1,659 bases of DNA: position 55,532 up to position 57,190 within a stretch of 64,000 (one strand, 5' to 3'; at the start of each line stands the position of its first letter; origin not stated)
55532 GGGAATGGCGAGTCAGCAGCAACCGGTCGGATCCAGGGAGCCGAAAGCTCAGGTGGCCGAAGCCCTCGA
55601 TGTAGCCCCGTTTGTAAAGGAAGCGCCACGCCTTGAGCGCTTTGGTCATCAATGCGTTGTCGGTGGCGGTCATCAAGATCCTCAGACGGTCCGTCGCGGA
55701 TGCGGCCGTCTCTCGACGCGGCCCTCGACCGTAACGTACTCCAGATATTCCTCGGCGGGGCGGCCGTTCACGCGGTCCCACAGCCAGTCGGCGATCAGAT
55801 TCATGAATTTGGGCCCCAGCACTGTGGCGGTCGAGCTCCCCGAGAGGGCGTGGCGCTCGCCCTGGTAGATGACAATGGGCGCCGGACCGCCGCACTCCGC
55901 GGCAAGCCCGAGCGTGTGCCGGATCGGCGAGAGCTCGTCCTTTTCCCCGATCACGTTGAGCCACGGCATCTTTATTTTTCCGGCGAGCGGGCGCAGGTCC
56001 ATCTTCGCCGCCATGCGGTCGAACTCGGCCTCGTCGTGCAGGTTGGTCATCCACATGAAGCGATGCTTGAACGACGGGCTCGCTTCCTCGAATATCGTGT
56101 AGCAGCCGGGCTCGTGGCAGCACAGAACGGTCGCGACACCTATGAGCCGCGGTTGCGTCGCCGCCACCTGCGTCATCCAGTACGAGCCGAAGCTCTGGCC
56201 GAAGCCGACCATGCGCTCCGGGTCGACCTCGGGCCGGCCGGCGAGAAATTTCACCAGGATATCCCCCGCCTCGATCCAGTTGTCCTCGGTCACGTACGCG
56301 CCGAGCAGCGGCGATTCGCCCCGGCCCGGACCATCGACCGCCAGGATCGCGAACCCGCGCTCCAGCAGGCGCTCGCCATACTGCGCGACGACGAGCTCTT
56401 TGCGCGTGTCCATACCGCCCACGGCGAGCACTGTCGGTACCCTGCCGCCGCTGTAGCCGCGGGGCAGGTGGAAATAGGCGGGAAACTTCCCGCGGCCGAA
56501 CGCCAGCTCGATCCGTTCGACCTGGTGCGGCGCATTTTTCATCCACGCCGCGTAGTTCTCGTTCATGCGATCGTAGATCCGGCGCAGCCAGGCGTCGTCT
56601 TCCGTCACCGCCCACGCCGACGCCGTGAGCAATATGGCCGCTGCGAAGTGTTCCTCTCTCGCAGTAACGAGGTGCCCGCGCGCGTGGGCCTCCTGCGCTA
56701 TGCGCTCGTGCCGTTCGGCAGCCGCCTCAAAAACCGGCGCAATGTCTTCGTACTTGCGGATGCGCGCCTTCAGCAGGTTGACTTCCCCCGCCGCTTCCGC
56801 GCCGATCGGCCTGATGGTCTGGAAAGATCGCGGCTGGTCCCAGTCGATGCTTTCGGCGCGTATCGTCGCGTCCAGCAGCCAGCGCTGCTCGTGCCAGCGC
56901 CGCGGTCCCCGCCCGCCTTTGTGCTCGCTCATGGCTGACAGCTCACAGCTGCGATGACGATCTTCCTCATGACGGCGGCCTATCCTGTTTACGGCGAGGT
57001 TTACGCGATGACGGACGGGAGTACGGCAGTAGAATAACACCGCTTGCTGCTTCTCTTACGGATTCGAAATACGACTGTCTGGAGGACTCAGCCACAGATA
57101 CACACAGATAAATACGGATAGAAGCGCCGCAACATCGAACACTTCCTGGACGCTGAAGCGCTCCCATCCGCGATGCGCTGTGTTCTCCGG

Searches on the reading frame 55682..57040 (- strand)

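Call 63: search_protein_families(library=pfam, proteins=[window:55682-57040:-], max_evalue=0.00001)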
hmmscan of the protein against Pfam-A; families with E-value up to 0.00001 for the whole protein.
window:55682-57040:- (452 aa): 3 families
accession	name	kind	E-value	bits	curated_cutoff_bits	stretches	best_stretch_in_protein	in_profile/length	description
PF06500.17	FrsA-like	-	4.4e-11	42.7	22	1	116-298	110-288/414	Esterase FrsA-like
PF12146.15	Hydrolase_4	-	4.5e-08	33.1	27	0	218-307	20-107/239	Serine aminopeptidase, S33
PF00326.27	Peptidase_S9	-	1e-06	28.8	22.6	1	263-404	52-191/213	Prolyl oligopeptidase family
